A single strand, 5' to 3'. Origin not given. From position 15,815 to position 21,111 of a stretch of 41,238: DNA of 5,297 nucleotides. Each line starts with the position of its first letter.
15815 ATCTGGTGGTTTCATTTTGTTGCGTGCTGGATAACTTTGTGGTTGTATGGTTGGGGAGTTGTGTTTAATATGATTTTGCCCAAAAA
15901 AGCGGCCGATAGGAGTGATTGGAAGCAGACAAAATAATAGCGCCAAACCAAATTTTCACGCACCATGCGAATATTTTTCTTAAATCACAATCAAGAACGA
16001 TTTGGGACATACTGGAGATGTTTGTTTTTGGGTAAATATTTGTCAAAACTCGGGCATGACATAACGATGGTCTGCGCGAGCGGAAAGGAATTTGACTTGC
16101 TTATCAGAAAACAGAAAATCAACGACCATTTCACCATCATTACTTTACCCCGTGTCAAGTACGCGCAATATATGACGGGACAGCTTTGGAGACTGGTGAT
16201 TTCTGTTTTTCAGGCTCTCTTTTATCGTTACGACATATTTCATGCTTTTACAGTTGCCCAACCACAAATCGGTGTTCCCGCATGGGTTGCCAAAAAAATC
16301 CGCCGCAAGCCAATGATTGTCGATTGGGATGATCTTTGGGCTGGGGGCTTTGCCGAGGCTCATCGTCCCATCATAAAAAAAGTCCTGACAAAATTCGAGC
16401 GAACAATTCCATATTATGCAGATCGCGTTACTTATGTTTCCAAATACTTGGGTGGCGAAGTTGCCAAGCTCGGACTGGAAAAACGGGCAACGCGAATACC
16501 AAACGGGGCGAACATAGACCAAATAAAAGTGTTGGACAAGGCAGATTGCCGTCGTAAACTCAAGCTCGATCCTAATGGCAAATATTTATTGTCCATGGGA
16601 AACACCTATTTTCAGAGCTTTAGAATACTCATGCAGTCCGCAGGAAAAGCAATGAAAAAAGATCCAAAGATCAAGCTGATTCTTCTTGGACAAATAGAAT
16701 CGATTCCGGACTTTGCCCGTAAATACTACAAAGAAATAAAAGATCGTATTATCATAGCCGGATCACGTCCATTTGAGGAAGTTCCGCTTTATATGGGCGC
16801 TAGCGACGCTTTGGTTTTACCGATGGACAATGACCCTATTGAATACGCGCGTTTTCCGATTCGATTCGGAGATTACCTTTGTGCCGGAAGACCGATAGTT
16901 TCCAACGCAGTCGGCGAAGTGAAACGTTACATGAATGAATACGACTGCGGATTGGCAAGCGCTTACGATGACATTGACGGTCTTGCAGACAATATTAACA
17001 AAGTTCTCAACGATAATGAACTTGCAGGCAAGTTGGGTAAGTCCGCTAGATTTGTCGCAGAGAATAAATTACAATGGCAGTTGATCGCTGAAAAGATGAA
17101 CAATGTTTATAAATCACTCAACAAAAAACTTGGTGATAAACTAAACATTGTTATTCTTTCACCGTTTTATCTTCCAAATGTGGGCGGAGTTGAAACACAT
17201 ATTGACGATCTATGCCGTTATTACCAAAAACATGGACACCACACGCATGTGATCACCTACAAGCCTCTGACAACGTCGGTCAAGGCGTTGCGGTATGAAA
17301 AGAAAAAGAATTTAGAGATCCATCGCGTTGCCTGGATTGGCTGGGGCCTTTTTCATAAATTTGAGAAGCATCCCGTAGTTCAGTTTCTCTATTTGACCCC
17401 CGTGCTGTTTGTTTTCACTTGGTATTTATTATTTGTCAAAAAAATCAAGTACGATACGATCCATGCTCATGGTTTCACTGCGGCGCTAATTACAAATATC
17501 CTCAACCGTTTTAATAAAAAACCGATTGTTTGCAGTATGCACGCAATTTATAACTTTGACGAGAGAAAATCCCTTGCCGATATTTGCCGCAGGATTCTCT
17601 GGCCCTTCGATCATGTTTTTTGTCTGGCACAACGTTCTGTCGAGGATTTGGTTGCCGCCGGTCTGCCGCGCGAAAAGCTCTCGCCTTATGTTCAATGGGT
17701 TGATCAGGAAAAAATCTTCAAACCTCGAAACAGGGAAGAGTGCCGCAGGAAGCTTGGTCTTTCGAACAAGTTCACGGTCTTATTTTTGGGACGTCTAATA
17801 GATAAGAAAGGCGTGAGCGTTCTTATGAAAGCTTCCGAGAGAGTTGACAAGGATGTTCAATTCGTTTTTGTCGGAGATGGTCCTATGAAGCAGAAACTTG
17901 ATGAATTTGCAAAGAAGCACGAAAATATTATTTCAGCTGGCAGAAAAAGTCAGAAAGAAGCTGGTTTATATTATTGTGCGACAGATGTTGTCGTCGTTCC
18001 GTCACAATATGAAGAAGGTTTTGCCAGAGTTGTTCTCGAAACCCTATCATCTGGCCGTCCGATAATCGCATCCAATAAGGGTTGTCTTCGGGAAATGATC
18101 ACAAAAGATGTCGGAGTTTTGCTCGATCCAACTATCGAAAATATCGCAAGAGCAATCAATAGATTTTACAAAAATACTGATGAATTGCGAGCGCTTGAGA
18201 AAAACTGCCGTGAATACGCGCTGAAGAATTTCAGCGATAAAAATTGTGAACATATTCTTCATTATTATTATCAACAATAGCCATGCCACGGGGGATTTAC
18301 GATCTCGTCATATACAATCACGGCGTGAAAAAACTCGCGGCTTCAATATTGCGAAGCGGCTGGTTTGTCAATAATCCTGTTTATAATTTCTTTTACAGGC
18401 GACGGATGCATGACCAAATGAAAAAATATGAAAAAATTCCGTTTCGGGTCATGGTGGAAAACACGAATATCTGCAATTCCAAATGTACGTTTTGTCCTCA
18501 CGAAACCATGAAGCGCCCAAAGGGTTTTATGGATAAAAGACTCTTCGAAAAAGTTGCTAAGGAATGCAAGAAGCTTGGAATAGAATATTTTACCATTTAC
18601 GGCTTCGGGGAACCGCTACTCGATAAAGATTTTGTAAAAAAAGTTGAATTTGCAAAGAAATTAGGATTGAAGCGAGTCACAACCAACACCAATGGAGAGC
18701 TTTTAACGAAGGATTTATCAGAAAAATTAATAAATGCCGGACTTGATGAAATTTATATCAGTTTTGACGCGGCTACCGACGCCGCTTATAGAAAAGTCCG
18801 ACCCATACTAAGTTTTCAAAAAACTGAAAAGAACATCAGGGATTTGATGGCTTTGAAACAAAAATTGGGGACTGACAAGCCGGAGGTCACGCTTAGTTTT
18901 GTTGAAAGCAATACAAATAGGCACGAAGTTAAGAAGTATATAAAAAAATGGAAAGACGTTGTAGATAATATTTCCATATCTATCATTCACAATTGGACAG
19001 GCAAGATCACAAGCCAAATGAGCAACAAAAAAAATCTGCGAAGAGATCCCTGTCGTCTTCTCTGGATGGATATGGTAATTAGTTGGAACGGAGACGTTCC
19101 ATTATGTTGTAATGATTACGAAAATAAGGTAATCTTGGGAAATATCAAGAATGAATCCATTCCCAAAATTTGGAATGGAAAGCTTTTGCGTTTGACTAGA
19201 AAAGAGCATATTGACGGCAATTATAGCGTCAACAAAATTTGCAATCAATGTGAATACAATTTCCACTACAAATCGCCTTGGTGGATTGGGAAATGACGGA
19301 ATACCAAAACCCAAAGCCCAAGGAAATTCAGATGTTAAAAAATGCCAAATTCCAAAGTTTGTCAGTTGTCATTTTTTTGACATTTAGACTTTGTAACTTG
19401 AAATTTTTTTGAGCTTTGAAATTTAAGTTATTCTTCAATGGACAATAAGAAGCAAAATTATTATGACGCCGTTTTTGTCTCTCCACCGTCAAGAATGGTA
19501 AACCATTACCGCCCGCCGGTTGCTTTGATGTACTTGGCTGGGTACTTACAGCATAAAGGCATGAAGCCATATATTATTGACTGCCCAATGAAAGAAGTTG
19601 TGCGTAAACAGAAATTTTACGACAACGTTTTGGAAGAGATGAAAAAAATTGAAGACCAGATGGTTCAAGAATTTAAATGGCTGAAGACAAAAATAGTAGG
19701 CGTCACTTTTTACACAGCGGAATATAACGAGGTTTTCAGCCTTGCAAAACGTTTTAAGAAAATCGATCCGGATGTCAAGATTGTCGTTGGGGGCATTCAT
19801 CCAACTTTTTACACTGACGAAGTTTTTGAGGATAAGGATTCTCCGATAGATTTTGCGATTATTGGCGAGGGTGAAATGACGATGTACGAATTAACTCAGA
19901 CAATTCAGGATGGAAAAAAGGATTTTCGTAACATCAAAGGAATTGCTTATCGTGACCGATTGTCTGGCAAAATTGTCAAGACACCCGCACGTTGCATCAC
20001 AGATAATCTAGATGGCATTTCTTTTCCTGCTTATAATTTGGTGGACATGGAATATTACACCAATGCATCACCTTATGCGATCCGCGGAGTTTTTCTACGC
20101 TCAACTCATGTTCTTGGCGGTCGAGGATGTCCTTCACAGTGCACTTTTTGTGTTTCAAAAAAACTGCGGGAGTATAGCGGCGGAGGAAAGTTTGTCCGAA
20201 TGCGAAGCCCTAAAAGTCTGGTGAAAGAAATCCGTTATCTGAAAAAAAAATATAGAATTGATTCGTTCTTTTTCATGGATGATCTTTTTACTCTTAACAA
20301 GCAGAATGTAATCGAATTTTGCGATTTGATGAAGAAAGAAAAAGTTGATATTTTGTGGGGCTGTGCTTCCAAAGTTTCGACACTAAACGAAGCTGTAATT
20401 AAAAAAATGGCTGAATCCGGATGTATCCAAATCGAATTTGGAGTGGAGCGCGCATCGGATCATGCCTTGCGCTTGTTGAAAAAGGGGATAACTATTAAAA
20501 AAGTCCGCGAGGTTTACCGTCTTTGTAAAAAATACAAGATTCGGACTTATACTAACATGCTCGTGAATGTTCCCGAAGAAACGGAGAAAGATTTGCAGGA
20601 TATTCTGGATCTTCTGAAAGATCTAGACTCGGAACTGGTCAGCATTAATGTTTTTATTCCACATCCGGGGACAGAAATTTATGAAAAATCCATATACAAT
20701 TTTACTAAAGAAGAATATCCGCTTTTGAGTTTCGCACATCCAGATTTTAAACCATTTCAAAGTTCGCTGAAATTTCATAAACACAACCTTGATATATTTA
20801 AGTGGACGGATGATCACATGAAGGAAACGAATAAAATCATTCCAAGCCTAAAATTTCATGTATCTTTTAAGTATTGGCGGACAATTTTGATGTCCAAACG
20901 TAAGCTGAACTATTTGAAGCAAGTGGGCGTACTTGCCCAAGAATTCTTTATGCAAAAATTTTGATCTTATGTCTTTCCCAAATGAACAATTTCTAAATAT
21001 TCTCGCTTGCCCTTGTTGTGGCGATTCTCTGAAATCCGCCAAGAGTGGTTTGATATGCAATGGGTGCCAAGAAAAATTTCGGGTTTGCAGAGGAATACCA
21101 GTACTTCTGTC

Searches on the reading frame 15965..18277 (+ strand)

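Call 20: search_protein_families(library=pfam, proteins=[window:15965-18277:+], max_evalue=0.001)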
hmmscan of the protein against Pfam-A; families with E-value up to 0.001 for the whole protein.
window:15965-18277:+ (771 aa): 8 families
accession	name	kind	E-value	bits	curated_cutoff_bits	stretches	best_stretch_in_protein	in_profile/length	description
PF00534.26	Glycos_transf_1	-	2.1e-46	158.1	26.4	2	590-750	2-171/172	Glycosyl transferases group 1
PF13692.12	Glyco_trans_1_4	-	9.2e-40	136.6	27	2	603-737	2-142/142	Glycosyl transferases group 1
PF13439.12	Glyco_transf_4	-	6e-30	104.9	28.5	2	406-572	1-159/170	Glycosyltransferase Family 4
PF13579.12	Glyco_trans_4_4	-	2.4e-22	80.4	29.7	2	407-572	1-152/158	Glycosyl transferase 4-like domain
PF13524.12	Glyco_trans_1_2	-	4.5e-08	33.6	25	0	627-756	12-133/144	Glycosyl transferase-like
PF13477.12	Glyco_trans_4_2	-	8.7e-06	26.4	23.4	1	402-537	4-120/139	Glycosyl transferase 4-like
PF08323.17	Glyco_transf_5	-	2.9e-05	24.3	22.7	0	398-528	5-168/239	Starch synthase catalytic domain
PF20706.3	GT4-conflict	-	3.3e-05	23.5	26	1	595-717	190-325/385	Family 4 Glycosyltransferase in conflict systems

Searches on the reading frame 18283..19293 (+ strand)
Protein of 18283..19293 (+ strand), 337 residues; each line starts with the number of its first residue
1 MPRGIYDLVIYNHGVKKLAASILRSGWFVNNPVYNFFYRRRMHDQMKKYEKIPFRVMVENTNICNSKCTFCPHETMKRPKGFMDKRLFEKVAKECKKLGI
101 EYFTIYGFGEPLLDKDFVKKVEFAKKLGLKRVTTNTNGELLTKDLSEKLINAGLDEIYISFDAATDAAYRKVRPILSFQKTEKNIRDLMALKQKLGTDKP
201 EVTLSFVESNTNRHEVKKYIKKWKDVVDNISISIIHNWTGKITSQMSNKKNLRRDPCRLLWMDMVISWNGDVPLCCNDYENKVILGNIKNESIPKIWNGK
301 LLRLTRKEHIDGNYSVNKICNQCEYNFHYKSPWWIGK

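Call 20: search_protein_families(library=pfam, proteins=[window:18283-19293:+], max_evalue=0.001)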
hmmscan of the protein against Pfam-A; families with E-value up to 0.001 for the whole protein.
window:18283-19293:+ (337 aa): 2 families
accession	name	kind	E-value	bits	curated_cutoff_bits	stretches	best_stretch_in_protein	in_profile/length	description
PF04055.27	Radical_SAM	-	1.5e-22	80.9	29.5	1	61-191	4-139/166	Radical SAM superfamily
PF13186.11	SPASM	-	1.8e-14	54.2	21.5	1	257-324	1-67/67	Iron-sulfur cluster-binding domain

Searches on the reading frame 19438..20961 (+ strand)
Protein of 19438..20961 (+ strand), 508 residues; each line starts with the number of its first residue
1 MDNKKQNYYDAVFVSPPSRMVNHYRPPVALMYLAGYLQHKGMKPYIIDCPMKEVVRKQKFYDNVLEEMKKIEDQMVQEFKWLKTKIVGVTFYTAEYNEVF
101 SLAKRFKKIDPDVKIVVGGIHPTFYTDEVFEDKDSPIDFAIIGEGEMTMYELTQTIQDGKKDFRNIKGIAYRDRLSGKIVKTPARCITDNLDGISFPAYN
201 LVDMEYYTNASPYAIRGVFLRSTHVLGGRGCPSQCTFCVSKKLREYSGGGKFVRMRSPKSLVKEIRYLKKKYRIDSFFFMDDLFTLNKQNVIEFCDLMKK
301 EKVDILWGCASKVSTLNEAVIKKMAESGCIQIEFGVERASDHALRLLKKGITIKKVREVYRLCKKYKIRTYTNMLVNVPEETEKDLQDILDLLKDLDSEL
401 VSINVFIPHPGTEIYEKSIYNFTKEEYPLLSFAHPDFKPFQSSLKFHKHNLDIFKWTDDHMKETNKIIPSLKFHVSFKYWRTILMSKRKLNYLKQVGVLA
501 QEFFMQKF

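Call 20: search_protein_families(library=pfam, proteins=[window:19438-20961:+], max_evalue=0.001)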
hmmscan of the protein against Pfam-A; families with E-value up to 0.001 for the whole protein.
window:19438-20961:+ (508 aa): 2 families
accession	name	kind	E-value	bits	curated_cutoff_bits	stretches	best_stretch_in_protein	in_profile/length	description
PF04055.27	Radical_SAM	-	7.1e-23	82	29.5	1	228-393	4-166/166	Radical SAM superfamily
PF02310.24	B12-binding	-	6.3e-18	65.2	32.1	1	26-152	13-120/121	B12 binding domain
